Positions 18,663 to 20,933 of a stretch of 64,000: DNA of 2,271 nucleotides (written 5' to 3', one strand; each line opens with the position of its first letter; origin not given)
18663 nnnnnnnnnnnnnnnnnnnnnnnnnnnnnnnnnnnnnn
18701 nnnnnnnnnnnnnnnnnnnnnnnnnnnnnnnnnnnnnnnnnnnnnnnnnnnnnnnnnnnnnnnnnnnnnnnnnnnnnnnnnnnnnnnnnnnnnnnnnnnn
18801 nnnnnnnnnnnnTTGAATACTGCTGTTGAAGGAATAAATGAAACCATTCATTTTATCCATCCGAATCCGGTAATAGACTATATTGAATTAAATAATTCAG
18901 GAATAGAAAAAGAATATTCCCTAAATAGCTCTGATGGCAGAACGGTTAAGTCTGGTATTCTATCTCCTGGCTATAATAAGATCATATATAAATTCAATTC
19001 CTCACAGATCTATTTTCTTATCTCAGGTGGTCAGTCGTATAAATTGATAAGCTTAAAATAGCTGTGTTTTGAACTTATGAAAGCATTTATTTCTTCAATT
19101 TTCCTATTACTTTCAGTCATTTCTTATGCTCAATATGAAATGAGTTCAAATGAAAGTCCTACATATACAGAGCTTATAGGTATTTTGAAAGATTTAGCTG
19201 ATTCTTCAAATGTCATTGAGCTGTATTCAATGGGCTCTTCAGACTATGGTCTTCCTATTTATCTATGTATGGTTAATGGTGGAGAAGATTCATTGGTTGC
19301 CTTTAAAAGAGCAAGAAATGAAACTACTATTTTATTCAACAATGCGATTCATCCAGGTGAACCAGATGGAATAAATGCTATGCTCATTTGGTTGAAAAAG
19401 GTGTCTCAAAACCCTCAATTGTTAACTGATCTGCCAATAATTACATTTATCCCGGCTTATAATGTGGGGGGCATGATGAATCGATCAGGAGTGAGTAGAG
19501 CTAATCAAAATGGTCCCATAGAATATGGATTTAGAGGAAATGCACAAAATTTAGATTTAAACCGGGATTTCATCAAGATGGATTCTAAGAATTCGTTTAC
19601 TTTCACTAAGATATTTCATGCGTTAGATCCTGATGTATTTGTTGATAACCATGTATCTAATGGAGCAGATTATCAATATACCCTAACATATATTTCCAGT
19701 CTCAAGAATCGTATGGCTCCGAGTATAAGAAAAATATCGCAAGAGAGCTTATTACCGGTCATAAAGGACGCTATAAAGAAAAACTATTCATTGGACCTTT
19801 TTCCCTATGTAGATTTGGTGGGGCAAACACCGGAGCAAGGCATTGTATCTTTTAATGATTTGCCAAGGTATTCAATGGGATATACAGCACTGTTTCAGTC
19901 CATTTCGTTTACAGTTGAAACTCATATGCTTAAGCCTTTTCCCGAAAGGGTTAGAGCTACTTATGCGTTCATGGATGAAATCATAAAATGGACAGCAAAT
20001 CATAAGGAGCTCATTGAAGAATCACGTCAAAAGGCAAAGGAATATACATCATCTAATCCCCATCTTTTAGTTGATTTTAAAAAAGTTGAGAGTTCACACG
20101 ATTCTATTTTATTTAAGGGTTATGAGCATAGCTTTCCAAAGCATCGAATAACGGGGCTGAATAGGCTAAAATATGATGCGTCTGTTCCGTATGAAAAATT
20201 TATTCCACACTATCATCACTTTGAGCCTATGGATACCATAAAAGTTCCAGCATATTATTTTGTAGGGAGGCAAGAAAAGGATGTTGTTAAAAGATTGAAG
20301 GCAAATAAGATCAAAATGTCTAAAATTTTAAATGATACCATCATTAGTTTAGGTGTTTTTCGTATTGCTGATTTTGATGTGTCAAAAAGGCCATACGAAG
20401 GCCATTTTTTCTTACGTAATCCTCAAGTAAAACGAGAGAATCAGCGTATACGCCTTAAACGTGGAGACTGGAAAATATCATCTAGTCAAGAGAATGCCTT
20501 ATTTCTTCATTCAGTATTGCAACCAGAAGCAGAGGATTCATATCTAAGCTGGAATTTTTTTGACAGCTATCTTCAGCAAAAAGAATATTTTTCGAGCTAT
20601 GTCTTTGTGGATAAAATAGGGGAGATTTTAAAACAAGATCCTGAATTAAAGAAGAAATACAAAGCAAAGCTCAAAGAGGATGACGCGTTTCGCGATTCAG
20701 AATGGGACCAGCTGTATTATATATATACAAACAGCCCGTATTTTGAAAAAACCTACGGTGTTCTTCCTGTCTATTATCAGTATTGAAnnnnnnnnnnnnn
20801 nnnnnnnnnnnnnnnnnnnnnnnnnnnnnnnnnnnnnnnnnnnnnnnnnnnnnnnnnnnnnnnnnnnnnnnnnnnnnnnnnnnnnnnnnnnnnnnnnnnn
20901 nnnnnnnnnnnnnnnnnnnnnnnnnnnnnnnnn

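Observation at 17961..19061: IsPETase-like polyester hydrolase carrying a T9SS sorting domain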

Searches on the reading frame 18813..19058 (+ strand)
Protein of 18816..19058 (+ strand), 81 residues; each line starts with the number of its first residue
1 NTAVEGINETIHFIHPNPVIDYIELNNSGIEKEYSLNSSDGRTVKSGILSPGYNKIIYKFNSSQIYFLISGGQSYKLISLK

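Call 6: search_protein_families(library=ncbifam, proteins=[window:18816-19058:+], max_evalue=10)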
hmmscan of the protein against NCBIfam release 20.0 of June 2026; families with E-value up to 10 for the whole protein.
seq(81 aa): 1 family
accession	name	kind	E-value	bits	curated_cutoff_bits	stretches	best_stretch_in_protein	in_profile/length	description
TIGR04183.1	Por_Secre_tail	domain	0.064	13.3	23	1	14-73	1-63/72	T9SS type A sorting domain-containing protein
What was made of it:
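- Closest known: PET30. Different: Its tail falls below the TIGR04183 cutoff (call 6).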

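Call 7: search_protein_families(library=pfam, proteins=[window:18816-19058:+], max_evalue=10)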
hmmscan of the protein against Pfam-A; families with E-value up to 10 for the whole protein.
seq(81 aa): 0 families

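Call 31: search_protein_families(library=ncbifam, alignment_id=A2, max_evalue=1)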
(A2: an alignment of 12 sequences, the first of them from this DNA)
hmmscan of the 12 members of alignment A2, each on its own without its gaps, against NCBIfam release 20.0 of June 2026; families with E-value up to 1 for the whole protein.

A. member 1, seq(82 aa): 1 family
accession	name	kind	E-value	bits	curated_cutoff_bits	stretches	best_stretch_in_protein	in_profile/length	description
TIGR04183.1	Por_Secre_tail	domain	0.066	13.2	23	1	15-74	1-63/72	T9SS type A sorting domain-containing protein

B. families by the number of members that match (of 12 scanned): 3 families
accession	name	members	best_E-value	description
TIGR04183.1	Por_Secre_tail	5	5.7e-05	T9SS type A sorting domain-containing protein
NF038113.1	T9SSA_dep_M36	2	0.012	T9SS-dependent M36 family metallopeptidase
NF052228.1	T9SS_PorZ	1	0.021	type IX secretion system anionic LPS delivery protein PorZ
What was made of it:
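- On T9SS type A C-terminal sorting domain (TIGR04183 / PF18962): TIGR04183 scores 13.2-13.3 bits, E=0.064-0.066, against a cutoff of 23 (calls 6, 31).
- Only 5 of 12 closest tails reach E<=1 (call 31).
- Tried and rejected: TIGR04183 was only sub-threshold (calls 6, 31).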

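Call 54: predict_structure(alignment_id=A5)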
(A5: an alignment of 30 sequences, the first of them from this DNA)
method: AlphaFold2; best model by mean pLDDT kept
length: 82 residues; sequences in the alignment: 30
mean_pLDDT: 80.2   pTM: 0.68
mean pLDDT of the five models: 80.2, 79.5, 77.1, 77.0, 76.4
residues with pLDDT >= 90: 32; 70-90: 36; 50-70: 3; < 50: 11
segments of 3 or more residues with pLDDT < 50: 1-11
pLDDT, mean of each block of 10 residues (from residue 1): 39 72 82 90 92 86 91 89 80
secondary structure, 60 per line:
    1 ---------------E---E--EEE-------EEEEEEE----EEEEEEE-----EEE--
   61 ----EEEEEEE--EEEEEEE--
elements in order: E23-25 E33-39 E44-50 E56-58 E65-71 E74-80

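Call 57: fold_search(model_id=the predicted structure, library=pdb)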
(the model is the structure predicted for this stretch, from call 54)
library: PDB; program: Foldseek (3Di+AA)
matches with E <= 10: 1403; with E <= 0.001: 0
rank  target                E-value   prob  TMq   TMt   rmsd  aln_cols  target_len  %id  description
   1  4s3q_B                4.1e-03  1.00  0.51  0.08   6.2        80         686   12  Amylomaltase MalQ from Escherichia coli in complex with maltose (released 2015-07-08)
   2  5e2j_B                6.1e-03  1.00  0.48  0.09   4.2        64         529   19  Crystal structure of single mutant thermostable endoglucanase (D468A) from Alicyclobacillus acidocaldarius (released 2016-02-03)
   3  4s3q_A                6.1e-03  1.00  0.50  0.08   6.2        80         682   15  Amylomaltase MalQ from Escherichia coli in complex with maltose (released 2015-07-08)
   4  5e2j_A                8.0e-03  1.00  0.52  0.11   4.2        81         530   18  Crystal structure of single mutant thermostable endoglucanase (D468A) from Alicyclobacillus acidocaldarius (released 2016-02-03)
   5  4s3q_C                8.9e-03  1.00  0.50  0.08   6.3        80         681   15  Amylomaltase MalQ from Escherichia coli in complex with maltose (released 2015-07-08)
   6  3rx5_A                1.0e-02  1.00  0.47  0.09   3.9        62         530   13  structure of AaCel9A in complex with cellotriose-like isofagomine (released 2011-08-24)
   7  3gzk                  1.2e-02  1.00  0.50  0.10   4.2        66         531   17  Structure of A. Acidocaldarius Cellulase CelA (released 2009-10-13)
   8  9n7g_B                1.7e-02  1.00  0.58  0.30   5.9        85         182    6  Crystal structure of S1007A in complex with FN3 (released 2025-12-17)
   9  9n7g_A                2.8e-02  1.00  0.56  0.29   6.4        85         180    8  Crystal structure of S1007A in complex with FN3 (released 2025-12-17)
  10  4s3r                  3.0e-02  1.00  0.52  0.08   3.9        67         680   12  Amylomaltase MalQ from Escherichia coli in complex with the pseudo-heptasaccharide acarviosine-glucose-acarbose (released 2015-07-08)
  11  4s3p_B                3.1e-02  1.00  0.51  0.08   4.2        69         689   13  Amylomaltase MalQ from Escherichia coli, apo structure (released 2015-07-08)
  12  9npe_F                3.3e-02  0.98  0.44  0.08   5.2        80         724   15  Crystal structure of the inactive conformation of a glycoside hydrolase (CapGH2b) from the GH2 family in the space gro (released 2025-11-12)
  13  3ez8                  3.7e-02  1.00  0.47  0.09   4.2        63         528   19  Crystal Structure of endoglucanase Cel9A from the thermoacidophilic Alicyclobacillus acidocaldarius (released 2009-08-04)
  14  8glj_D                4.1e-02  1.00  0.71  0.77   1.9        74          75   15  The Type 9 Secretion System in vitro assembled, FspA-CTD substrate bound complex (released 2024-01-31)
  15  5kf4_D                4.8e-02  1.00  0.58  0.51   4.0        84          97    8  Crystal structure of FN3 domain (Residues P368-P466) of Human collagen XX (released 2016-07-06)
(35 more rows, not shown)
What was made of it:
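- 18855..19058 (+): Diverged T9SS type A C-terminal sorting domain (aa 299-366). Contains the PNP motif, conserved Gly326 and Gly332, and the C-terminal strand YKLISLK with a conserved Lys. The best TM match is 8glj_D, a CTD bound in the T9SS (call 57).
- The tail fold matches a T9SS-bound CTD best by TM: 0.71/0.77, rmsd 1.9 Å (call 57). The Foldseek E-values for the tail are weak, and generic Ig/FN3-like domains also match (call 57).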

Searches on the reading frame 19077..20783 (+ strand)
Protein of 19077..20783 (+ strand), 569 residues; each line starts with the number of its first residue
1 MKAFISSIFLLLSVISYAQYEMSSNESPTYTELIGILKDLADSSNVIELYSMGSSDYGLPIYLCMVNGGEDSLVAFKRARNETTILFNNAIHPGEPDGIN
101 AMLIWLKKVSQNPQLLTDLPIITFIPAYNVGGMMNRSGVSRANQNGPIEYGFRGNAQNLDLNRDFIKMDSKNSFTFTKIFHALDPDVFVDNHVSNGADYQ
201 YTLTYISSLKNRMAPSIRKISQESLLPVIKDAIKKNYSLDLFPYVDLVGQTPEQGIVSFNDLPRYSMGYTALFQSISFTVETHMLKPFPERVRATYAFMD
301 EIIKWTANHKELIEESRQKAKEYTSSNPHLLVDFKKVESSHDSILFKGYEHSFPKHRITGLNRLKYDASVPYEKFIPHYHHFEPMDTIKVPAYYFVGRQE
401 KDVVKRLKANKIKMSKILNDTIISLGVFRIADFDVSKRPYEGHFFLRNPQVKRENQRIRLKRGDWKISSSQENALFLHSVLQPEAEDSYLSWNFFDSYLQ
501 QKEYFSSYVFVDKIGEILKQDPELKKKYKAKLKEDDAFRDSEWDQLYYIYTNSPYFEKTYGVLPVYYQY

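Call 26: search_protein_families(library=pfam, proteins=[window:19077-20783:+], max_evalue=0.001)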
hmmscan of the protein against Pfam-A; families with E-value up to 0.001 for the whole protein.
window:19077-20783:+ (569 aa): 1 family
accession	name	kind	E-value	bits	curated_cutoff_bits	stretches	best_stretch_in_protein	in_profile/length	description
PF00246.29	Peptidase_M14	-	1.9e-05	24.9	21.6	1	37-167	5-135/286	Zinc carboxypeptidase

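Call 66: search_protein_families(library=ncbifam, proteins=[window:19077-20783:+], max_evalue=0.01)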
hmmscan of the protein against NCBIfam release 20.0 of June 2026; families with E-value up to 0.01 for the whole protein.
window:19077-20783:+ (569 aa): 0 families
